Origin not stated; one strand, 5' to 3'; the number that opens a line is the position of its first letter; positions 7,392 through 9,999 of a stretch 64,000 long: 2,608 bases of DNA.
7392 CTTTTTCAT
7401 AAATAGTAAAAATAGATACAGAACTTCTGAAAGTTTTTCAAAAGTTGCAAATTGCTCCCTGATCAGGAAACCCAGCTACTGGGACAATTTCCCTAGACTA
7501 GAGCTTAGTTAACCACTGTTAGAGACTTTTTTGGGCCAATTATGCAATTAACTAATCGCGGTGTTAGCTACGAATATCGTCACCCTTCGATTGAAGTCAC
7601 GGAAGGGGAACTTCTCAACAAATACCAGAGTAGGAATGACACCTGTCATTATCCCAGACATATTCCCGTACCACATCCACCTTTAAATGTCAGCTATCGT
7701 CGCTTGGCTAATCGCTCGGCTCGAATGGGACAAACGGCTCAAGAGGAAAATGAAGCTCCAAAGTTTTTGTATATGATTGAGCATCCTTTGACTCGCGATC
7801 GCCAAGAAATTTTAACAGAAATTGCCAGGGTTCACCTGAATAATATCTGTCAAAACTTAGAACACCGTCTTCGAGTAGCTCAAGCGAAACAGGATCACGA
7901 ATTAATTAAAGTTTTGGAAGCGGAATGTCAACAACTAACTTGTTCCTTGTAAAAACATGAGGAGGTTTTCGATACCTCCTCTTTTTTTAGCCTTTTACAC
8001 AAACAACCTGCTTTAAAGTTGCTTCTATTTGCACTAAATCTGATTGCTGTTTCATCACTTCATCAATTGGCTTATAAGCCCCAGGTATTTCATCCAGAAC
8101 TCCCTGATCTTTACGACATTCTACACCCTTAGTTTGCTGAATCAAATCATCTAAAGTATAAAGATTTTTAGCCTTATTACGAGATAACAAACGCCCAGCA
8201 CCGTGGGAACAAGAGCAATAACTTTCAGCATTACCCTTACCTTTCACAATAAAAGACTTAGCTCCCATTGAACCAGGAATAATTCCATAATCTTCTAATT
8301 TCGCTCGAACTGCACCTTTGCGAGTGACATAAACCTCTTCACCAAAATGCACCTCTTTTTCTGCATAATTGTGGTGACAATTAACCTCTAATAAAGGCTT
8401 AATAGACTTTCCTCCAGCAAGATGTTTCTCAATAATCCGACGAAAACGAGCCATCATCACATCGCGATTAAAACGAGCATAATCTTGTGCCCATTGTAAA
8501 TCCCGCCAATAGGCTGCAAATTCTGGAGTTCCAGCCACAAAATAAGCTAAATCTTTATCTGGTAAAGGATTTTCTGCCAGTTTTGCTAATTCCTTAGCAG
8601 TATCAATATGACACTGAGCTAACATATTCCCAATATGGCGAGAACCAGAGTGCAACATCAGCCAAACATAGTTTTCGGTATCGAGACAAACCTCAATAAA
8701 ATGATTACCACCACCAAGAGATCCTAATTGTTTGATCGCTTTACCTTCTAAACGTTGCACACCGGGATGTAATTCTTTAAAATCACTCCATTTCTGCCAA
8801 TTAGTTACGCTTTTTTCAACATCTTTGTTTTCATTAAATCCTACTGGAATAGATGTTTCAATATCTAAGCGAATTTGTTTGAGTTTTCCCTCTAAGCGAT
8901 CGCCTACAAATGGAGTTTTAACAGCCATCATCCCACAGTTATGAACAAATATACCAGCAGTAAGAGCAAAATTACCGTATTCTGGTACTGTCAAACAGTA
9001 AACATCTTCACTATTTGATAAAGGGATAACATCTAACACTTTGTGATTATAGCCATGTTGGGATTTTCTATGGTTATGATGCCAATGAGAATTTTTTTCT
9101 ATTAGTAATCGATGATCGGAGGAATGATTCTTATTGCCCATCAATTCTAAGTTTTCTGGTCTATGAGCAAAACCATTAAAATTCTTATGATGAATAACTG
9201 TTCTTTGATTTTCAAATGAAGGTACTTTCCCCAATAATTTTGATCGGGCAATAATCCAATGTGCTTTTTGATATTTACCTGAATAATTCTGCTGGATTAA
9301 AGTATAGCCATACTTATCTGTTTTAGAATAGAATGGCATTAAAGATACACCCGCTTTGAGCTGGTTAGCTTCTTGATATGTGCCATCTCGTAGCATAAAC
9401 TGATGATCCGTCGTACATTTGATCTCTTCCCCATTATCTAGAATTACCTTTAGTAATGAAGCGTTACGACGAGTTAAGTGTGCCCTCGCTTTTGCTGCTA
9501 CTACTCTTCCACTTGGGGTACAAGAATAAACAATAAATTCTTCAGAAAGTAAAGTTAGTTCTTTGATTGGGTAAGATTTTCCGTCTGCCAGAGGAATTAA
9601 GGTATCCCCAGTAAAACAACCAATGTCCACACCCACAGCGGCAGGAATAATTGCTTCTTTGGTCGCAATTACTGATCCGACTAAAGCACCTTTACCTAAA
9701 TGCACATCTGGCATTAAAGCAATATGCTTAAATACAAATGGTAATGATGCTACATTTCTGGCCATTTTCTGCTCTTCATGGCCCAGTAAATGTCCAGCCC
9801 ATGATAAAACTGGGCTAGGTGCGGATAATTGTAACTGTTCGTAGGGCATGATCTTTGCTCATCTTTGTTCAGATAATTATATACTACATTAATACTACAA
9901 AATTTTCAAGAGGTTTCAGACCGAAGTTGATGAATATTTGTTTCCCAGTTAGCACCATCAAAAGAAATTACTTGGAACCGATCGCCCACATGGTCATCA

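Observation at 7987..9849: RtcB RNA ligase carrying an intein with an HNH endonuclease-like core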

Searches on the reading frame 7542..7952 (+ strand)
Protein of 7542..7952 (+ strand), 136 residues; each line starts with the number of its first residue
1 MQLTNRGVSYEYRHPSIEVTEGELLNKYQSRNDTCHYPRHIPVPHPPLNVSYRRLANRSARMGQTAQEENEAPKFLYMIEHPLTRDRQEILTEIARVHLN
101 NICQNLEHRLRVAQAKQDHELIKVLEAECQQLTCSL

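Call 48: search_protein_families(library=ncbifam, proteins=[window:7542-7952:+], max_evalue=0.00001)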
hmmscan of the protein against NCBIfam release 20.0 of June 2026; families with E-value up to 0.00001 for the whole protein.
window:7542-7952:+ (136 aa): 1 family
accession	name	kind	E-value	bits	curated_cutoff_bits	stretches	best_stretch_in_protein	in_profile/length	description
NF050139.1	PirA_Argsyn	equivalog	3.9e-13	49.1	50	1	85-130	2-47/48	arginine synthesis PII-interacting regulator PirA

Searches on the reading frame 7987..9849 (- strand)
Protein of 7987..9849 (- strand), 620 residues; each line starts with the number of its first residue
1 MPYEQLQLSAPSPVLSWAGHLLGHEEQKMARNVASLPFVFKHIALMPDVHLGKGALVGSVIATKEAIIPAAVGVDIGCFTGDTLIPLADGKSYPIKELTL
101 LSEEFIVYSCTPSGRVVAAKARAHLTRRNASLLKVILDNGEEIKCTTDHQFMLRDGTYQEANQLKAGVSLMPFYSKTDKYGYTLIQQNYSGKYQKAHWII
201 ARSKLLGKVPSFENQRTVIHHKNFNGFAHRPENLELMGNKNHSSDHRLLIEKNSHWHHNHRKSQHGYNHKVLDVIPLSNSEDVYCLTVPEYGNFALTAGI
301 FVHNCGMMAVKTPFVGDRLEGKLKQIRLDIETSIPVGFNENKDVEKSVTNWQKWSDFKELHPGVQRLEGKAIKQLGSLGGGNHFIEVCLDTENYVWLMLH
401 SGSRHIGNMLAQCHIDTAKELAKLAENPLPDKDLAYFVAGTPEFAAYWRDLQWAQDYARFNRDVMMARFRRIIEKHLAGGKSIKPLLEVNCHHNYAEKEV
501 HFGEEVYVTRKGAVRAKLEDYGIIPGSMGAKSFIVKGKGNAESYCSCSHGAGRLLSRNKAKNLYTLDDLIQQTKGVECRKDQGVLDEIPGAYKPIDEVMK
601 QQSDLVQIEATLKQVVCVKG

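Call 4: search_protein_families(library=pfam, proteins=[window:7987-9849:-], max_evalue=1)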
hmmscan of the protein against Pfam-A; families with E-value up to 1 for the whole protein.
window:7987-9849:- (620 aa): 3 families
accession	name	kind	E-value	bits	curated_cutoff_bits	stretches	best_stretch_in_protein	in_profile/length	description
PF01139.22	RtcB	-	6.9e-119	398.3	27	2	300-620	49-426/426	tRNA-splicing ligase RtcB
PF14890.11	Intein_splicing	-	2e-17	63.9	35.8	1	85-304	1-155/155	Intein splicing domain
PF01079.26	Hint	-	0.0011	19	29.7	1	76-164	11-99/213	Hint module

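Call 5: search_protein_families(library=ncbifam, proteins=[window:7987-9849:-], max_evalue=1)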
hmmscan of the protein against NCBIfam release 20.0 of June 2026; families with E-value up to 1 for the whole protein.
window:7987-9849:- (620 aa): 10 families
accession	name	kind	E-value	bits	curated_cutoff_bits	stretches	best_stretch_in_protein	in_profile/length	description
NF052663.1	RtcB_rel_intein2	exception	0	1214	1050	1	1-620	1-626/626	intein-containing RctB family protein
NF038162.1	RtcB_rel_intein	exception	4.7e-44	150.6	1150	3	370-620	671-961/961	intein-containing RtcB family protein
NF007153.0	PRK09588.1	equivalog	7.9e-41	140.3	407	2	367-619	121-372/379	RNA ligase RtcB family protein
TIGR03073.1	release_rtcB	hypoth_equivalog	9.3e-33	113.7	271.8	2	344-613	85-355/356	RNA ligase RtcB family protein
TIGR01445.1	intein_Nterm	domain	6.5e-10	39.9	24.5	1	78-152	1-82/83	intein N-terminal splicing region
NF005852.0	PRK07773.1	equivalog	2.8e-08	32.5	780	1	77-166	397-486/886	replicative DNA helicase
TIGR01443.1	intein_Cterm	domain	1.1e-06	28.6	15.6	1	282-305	1-24/24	intein C-terminal splicing region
NF038136.1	rSAM_Rv_intein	exception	0.00044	19.2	700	1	78-181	76-178/574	intein-containing Rv2578c family radical SAM protein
NF007079.0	PRK09532.1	equivalog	0.00096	17.5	1525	1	78-159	775-856/876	DNA polymerase III subunit alpha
NF011302.0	PRK14714.1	equivalog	0.012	13.1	1791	1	101-305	977-1101/1350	DNA-directed DNA polymerase II large subunit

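Call 6: search_solved_structures(query=window:7987-9849:-, show_alignments=2)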
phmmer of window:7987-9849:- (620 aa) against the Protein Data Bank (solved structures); distinct sequences matched with E-value up to 0.001: 9.
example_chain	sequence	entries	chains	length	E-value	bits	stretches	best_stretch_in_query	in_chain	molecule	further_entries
1uc2_A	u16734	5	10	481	2.1e-27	99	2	364-615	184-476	hypothetical protein PH1602 | tRNA-splicing ligase RtcB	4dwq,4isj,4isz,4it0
4dwr_B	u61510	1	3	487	2.1e-27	99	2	364-615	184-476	tRNA-splicing ligase RtcB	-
7lfq_A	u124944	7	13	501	2.3e-27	98.9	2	364-615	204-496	RNA-splicing ligase RtcB | tRNA-splicing ligase RtcB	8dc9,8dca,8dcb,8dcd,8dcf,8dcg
2epg_A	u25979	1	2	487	7.5e-23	84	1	370-619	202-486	Hypothetical protein TTHA1785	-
7p3b_A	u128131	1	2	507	1.7e-19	72.9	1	366-604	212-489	RNA-splicing ligase RtcB homolog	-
8odo_A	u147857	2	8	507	1.7e-19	72.9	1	366-604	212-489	RNA-splicing ligase RtcB homolog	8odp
8orj_A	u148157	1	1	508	1.7e-19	72.9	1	366-604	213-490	RNA-splicing ligase RtcB homolog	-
8btt_A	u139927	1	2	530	2.1e-19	72.6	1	366-604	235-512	RNA-splicing ligase RtcB homolog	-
9i8v_C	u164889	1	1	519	4e-19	71.7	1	368-604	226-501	RNA-splicing ligase RtcB homolog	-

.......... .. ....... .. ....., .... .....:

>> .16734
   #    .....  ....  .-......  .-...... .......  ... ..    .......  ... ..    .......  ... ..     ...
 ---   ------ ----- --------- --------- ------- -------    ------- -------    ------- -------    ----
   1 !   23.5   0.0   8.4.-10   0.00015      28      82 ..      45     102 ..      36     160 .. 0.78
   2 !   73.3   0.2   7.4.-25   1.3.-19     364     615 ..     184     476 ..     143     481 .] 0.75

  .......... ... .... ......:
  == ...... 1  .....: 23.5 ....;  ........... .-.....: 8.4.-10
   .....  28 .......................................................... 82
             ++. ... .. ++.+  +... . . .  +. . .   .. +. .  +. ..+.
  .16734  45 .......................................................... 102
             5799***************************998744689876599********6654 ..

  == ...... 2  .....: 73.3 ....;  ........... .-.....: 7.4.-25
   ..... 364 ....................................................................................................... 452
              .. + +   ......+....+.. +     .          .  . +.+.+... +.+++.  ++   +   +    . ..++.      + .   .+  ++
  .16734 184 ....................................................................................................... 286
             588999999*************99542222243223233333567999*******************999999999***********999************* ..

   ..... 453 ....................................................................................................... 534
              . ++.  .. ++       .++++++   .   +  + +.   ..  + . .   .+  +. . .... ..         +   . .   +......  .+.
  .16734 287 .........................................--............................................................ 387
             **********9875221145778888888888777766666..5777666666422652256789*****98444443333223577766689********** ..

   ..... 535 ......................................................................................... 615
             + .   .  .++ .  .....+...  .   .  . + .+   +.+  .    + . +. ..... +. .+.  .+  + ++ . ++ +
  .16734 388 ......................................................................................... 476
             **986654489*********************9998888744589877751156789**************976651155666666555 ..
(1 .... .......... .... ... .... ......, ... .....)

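Call 9: find_homologous_proteins(query=window:7987-9849:-)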
Query window:7987-9849:- (620 aa): 8000 proteins with E <= 0.001 among 8000 candidates; the best 120 are listed.
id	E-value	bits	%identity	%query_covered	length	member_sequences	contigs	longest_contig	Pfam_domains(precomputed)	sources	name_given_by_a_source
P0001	0.0e+0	1448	100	100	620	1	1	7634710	PF01139.23,PF14890.12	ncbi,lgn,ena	-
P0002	0.0e+0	1174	84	59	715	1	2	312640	PF01139.23,PF14890.12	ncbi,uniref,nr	ncbi:RtcB family protein [Coleofasciculus sp. FACHB-T130]|uniref:RtcB family protein n=1 Tax=Cyanoph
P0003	0.0e+0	1174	84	59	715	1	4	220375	PF01139.23,PF14890.12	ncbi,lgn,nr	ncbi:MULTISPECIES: RtcB family protein [unclassified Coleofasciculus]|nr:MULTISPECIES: RtcB family p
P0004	0.0e+0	1174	84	59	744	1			PF01139.23,PF14890.12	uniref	uniref:RtcB family protein n=2 Tax=Cyanobacteriota TaxID=1117 RepID=UPI0030DDD4C1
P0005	0.0e+0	1173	85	59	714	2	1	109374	PF01139.23,PF01079.26,PF14890.12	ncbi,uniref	ncbi:RtcB family protein [Trichocoleus sp. DQ-U1]|uniref:RtcB family protein n=1 Tax=Trichocoleus sp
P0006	0.0e+0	1172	84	59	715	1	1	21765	PF01139.23,PF14890.12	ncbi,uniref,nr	ncbi:RtcB family protein [Coleofasciculus sp. FACHB-712]|uniref:RtcB family protein n=1 Tax=Coleofas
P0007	0.0e+0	1172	84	59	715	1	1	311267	PF01139.23,PF14890.12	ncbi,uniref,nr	ncbi:RtcB family protein [Trichocoleus sp. DQ-A3]|uniref:RtcB family protein n=1 Tax=Cyanophyceae Ta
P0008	0.0e+0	1171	79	100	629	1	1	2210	PF01139.23,PF14890.12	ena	-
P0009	0.0e+0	1171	84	59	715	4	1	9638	PF01139.23,PF14890.12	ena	-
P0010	0.0e+0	1171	84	59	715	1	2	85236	PF01139.23,PF14890.12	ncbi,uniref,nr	ncbi:RtcB family protein [Trichocoleus sp. ST-U3]|uniref:RtcB family protein n=1 Tax=Coleofasciculus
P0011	0.0e+0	1170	84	59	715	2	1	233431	PF01139.23,PF14890.12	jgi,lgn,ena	jgi:tRNA-splicing ligase RtcB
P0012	0.0e+0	1170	83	59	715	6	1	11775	PF01139.23,PF14890.12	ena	-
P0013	0.0e+0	1167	84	59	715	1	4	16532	PF01139.23,PF14890.12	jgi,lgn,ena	jgi:tRNA-splicing ligase RtcB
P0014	0.0e+0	1161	84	59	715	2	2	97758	PF01139.23,PF14890.12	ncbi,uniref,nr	ncbi:RtcB family protein [Coleofasciculus sp. FACHB-64]|uniref:RtcB family protein n=1 Tax=Cyanophyc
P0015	0.0e+0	1160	84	59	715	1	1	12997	PF01139.23,PF14890.12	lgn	-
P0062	0.0e+0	1106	79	59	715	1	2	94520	PF01139.23,PF14890.12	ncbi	ncbi:MAG: intein-containing RctB family protein [Nostoc sp.]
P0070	0.0e+0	1102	79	59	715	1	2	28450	PF01139.23,PF14890.12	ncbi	ncbi:intein-containing RctB family protein [Nostoc sp.]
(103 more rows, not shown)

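Call 15: find_encoding_contigs(protein=P0001, flank=3000, max_places=3)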
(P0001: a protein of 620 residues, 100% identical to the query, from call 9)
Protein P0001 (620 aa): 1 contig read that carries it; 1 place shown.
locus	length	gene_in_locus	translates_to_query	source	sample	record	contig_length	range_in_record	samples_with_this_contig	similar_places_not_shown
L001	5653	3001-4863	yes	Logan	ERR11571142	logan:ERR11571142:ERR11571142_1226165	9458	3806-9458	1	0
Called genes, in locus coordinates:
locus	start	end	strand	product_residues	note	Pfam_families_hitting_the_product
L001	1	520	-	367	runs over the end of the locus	-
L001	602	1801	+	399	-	PF01266:DAO (faint), PF07992:Pyr_redox_2, PF13450:NAD_binding_8 (faint), PF13454:NAD_binding_9 (faint), PF00070:Pyr_redox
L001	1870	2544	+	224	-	PF00702:Hydrolase, PF13419:HAD_2, PF13242:Hydrolase_like (weak)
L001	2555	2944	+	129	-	PF04828:GFA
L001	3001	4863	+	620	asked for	PF01139:RtcB, PF14890:Intein_splicing, PF01139:RtcB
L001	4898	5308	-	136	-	PF14105:DUF4278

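Call 23: find_related_loci(query=window:7987-9849:-, collection=genome_contigs, flank=3000)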
Query window:7987-9849:- (620 aa) in genome_contigs; peptide patterns used: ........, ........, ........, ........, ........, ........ (x = any residue, [..] = any of these).
578 stretches matched a pattern; 564 encode a relative of the query (tblastn E <= 1e-3); the best 80 are kept; 80 distinct loci.
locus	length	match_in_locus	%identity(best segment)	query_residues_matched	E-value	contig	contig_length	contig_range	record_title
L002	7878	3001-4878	77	1-620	0e+0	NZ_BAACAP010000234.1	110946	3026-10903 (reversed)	Scytonema sp. NUACC26 sequence234, whole genome shotgun sequence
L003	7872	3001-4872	75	1-620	0e+0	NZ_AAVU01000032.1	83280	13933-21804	Lyngbya sp. PCC 8106 1099428180534, whole genome shotgun sequence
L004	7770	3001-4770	75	1-620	0e+0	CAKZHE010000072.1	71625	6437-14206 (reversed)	MAG TPA_asm: uncultured cyanobacterium isolate ERR2114811_bin.3_CONCOCT_v1.1_MAG genome assembly, contig: ERZ1034369.56,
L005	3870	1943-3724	77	1-620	0e+0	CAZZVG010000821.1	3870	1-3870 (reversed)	MAG: Iningainema sp. isolate Brown_J.bin.8 genome assembly, contig: NODE_14524_length_3870_cov_4.717169, whole genome sh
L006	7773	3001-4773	74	1-620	0e+0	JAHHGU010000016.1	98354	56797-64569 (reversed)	MAG: Aphanothece sp. CMT-3BRIN-NPC111 scaffold_72_c1, whole genome shotgun sequence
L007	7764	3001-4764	74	1-620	0e+0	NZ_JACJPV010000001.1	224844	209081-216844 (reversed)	Anabaena sp. FACHB-1237 contig1, whole genome shotgun sequence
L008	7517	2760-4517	74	1-620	0e+0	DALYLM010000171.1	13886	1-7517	MAG TPA_asm: Coleofasciculaceae cyanobacterium CTOTU46674 NODE_393_length_13886_cov_34.520714, whole genome shotgun sequ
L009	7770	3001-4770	73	1-620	0e+0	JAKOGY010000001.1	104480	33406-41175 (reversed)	Dolichospermum sp. ST_sed8 NODE_1_length_104480_cov_3.740419, whole genome shotgun sequence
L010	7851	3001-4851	73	1-620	0e+0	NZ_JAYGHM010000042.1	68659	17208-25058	Rivularia sp. UHCC 0363 00106__length=68659, whole genome shotgun sequence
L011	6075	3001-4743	73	1-620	0e+0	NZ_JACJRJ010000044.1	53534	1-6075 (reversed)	Cylindrospermum sp. FACHB-282 contig44, whole genome shotgun sequence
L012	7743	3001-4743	73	1-620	0e+0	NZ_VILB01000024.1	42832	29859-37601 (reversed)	Anabaena sp. UHCC 0187 scaffold24_cov16, whole genome shotgun sequence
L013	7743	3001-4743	72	1-620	0e+0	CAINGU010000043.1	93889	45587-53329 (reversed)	MAG: uncultured cyanobacterium isolate I3-5_bin-073 genome assembly, contig: bin-073:043/119, whole genome shotgun seque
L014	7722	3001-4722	73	1-620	0e+0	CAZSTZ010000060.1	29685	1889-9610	MAG TPA_asm: uncultured bacterium isolate binchicken_co405_168 genome assembly, contig: NODE_2169_length_29685_cov_12.18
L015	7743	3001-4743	73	1-620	0e+0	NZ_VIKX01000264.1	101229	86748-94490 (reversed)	Dolichospermum sp. UHCC 0259 scaffold264_cov0, whole genome shotgun sequence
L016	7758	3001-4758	72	1-620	0e+0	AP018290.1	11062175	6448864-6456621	Calothrix sp. NIES-4105 DNA, nearly complete genome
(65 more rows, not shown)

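Call 44: list_cluster_members(proteins=[P0001])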
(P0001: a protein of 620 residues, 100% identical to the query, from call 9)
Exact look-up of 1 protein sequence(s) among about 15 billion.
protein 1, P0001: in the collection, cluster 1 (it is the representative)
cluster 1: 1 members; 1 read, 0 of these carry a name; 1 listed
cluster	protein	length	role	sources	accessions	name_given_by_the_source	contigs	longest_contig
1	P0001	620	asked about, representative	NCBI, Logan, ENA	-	-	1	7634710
